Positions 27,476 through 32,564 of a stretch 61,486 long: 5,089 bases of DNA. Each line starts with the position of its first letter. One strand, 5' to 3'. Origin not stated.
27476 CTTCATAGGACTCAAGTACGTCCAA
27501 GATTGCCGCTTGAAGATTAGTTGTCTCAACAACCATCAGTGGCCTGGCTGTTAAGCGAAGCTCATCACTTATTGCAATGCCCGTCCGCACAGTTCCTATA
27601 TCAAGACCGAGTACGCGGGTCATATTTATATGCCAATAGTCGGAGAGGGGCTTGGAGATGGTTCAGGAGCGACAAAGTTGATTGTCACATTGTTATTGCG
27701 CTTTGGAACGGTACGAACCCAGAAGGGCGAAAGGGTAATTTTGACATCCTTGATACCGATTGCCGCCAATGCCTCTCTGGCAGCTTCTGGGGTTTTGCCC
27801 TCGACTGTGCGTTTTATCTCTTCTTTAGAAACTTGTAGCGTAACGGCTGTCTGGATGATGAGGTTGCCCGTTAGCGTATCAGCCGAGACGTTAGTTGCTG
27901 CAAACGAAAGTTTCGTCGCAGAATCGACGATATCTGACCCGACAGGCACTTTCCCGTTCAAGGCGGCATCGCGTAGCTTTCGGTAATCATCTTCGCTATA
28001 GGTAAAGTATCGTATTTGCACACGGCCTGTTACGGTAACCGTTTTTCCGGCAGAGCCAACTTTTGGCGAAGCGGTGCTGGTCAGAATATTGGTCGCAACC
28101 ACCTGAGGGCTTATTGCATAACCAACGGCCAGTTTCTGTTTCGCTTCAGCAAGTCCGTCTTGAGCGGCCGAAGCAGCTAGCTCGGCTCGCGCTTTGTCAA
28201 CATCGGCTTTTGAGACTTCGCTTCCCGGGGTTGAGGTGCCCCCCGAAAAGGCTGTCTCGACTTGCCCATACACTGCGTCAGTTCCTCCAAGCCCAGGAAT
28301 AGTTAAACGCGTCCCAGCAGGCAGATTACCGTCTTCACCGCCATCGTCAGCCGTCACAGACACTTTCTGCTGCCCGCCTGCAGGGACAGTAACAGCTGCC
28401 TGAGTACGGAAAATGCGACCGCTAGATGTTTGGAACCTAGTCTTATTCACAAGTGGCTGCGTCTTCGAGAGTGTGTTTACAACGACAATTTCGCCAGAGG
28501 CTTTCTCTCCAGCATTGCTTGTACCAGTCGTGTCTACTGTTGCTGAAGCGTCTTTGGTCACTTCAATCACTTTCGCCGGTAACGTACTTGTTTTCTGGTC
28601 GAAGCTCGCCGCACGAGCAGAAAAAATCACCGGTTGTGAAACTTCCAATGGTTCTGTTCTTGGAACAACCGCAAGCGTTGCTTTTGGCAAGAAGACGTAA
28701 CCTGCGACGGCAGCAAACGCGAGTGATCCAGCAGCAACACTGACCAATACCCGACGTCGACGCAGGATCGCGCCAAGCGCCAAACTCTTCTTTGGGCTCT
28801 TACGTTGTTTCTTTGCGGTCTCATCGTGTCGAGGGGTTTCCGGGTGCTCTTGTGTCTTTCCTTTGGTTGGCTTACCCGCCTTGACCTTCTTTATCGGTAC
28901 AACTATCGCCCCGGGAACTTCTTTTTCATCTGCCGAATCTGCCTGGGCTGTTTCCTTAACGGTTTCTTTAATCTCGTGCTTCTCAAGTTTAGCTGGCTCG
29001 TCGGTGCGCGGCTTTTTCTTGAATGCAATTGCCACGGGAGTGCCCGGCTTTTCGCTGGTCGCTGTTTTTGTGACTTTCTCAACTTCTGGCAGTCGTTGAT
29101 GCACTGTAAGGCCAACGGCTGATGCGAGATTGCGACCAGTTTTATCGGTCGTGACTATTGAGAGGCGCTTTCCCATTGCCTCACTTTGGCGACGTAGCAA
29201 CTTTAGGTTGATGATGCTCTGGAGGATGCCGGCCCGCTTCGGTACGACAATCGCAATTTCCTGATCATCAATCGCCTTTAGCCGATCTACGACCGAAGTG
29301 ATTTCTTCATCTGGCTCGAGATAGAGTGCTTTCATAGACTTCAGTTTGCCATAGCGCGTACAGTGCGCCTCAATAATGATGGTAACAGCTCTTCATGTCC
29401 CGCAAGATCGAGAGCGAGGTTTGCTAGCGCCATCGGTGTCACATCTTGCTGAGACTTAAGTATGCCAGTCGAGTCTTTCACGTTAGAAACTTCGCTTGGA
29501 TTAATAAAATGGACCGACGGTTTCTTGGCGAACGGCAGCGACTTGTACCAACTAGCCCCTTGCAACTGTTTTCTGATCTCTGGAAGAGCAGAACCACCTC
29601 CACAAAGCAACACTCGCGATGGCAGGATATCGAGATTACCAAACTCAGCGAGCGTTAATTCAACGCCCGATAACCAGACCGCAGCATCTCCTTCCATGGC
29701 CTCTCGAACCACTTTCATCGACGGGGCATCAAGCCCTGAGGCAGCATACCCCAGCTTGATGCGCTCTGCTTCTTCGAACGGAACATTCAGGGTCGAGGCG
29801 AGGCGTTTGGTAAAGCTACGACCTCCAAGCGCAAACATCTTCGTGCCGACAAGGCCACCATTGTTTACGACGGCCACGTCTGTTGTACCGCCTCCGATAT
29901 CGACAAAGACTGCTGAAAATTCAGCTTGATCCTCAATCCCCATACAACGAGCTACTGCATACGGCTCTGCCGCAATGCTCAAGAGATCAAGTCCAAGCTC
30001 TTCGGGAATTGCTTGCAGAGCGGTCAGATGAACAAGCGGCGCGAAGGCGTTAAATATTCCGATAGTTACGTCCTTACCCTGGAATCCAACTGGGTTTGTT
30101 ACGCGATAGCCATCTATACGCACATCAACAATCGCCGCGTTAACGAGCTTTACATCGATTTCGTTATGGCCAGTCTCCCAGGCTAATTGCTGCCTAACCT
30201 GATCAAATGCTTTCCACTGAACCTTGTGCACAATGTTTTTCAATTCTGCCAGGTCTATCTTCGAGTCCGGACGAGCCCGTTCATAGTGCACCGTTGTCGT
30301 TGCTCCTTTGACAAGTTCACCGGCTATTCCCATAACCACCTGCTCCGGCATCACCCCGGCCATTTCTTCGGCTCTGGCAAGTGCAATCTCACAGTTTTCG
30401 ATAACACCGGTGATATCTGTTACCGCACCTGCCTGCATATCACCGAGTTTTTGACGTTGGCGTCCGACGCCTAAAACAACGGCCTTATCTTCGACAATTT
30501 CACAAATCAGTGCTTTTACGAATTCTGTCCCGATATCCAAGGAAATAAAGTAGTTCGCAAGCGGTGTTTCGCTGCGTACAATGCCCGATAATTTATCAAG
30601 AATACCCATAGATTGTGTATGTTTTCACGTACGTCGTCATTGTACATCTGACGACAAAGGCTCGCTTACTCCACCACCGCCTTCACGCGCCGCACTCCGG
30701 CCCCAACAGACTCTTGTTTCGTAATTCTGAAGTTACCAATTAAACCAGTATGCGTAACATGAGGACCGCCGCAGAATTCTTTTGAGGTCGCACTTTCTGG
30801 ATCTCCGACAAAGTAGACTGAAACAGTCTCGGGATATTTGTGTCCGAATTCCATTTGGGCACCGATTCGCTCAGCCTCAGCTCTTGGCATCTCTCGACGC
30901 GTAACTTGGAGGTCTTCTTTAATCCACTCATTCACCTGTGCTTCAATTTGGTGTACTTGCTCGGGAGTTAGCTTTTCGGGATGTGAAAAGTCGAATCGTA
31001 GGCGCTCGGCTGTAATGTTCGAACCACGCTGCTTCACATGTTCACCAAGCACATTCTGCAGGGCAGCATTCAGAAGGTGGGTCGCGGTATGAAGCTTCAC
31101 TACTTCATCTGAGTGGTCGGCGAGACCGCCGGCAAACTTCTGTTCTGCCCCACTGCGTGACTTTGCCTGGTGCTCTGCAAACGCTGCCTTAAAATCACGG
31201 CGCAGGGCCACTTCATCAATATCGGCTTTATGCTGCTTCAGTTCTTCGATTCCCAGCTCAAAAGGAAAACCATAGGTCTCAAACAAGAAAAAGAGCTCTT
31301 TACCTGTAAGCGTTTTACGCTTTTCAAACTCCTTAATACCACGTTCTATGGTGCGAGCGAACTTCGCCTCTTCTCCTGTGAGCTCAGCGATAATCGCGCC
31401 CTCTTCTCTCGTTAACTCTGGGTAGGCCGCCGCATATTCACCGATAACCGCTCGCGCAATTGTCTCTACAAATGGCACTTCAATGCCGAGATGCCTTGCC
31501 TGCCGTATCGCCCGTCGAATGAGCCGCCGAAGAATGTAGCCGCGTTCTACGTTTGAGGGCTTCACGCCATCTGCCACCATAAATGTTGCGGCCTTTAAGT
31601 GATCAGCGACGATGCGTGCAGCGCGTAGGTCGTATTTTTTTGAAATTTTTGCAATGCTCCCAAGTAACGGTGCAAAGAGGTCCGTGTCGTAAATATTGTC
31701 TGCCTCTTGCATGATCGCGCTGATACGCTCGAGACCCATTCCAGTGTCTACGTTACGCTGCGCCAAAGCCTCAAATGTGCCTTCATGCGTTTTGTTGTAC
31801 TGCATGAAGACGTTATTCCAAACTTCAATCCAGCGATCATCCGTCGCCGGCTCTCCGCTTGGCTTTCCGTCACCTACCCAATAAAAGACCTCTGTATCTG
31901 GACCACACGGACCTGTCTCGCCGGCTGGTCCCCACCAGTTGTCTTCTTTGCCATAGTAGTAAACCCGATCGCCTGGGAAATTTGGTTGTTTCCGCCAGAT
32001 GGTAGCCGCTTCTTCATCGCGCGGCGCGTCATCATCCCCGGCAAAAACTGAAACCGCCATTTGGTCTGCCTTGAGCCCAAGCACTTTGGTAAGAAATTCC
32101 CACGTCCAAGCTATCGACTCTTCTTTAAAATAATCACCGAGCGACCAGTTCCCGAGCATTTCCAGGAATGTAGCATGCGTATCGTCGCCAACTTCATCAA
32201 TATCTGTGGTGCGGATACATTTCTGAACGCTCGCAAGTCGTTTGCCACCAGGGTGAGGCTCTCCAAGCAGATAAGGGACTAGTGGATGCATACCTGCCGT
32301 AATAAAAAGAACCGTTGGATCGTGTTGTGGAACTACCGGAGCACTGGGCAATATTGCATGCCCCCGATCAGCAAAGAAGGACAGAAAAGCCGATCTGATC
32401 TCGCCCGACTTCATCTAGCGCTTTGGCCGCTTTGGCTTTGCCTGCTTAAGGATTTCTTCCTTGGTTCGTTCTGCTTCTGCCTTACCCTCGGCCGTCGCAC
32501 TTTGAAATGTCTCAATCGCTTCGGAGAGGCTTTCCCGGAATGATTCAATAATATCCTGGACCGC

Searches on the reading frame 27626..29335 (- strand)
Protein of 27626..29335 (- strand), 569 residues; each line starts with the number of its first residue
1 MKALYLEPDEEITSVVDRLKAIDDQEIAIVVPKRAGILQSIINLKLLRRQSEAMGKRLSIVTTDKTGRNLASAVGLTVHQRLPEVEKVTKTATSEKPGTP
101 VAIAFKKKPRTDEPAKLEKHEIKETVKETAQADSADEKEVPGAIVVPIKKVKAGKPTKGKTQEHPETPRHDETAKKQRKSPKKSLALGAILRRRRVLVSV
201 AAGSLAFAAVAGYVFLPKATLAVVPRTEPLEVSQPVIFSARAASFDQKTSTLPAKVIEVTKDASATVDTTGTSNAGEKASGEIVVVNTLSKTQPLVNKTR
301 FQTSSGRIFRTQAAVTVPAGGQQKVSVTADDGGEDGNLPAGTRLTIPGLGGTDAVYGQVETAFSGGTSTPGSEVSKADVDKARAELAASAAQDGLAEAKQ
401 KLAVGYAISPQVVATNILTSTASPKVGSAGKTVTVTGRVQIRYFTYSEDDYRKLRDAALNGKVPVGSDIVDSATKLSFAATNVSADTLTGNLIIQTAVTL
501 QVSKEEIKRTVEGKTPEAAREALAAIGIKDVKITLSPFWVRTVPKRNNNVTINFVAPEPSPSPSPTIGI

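Call 32: search_protein_families(library=pfam, proteins=[window:27626-29335:-], max_evalue=0.00001)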
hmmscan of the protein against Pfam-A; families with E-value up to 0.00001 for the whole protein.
window:27626-29335:- (569 aa): 1 family
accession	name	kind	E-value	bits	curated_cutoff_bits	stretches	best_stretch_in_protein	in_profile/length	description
PF04865.19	Baseplate_J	-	1.8e-06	27.9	21.1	1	275-367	19-110/255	Baseplate J-like protein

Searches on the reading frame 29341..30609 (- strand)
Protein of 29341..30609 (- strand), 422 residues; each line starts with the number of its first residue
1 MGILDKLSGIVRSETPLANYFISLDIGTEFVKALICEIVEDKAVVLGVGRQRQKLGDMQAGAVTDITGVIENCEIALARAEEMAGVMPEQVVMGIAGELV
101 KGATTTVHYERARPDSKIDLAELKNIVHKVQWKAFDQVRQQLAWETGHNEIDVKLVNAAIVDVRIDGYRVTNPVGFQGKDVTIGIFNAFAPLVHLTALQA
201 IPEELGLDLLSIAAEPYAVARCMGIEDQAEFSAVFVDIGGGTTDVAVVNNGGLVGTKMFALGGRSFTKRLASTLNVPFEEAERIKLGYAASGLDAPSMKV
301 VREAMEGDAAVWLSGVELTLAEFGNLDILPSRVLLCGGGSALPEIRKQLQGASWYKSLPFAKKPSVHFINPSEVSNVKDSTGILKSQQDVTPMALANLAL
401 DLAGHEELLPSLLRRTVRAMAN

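Call 32: search_protein_families(library=pfam, proteins=[window:29341-30609:-], max_evalue=0.00001)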
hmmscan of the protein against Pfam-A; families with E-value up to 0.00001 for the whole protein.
window:29341-30609:- (422 aa): 4 families
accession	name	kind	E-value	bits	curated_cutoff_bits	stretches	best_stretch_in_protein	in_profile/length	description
PF14450.12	FtsA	-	1.5e-17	64.6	31.8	1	234-360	1-103/127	Cell division protein FtsA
PF06723.19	MreB_Mbl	-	4e-10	39.5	27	1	193-272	107-186/327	MreB/Mbl protein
PF00012.26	HSP70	-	1.9e-06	26.8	20.6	1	206-286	160-246/599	Hsp70 protein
PF11104.14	PilM_2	-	3.3e-06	26.7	27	0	230-287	179-236/340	Type IV pilus assembly protein PilM;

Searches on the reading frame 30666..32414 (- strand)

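Call 32: search_protein_families(library=pfam, proteins=[window:30666-32414:-], max_evalue=0.00001)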
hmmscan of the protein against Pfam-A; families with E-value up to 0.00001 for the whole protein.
window:30666-32414:- (582 aa): 2 families
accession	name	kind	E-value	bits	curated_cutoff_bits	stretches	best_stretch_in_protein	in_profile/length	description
PF01411.24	tRNA-synt_2c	-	5.9e-132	441.4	30.3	1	5-445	1-452/552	tRNA synthetases class II (A)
PF07973.19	tRNA_SAD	-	1.1e-15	57.7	24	1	531-577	1-43/44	Threonyl and Alanyl tRNA synthetase second additional domain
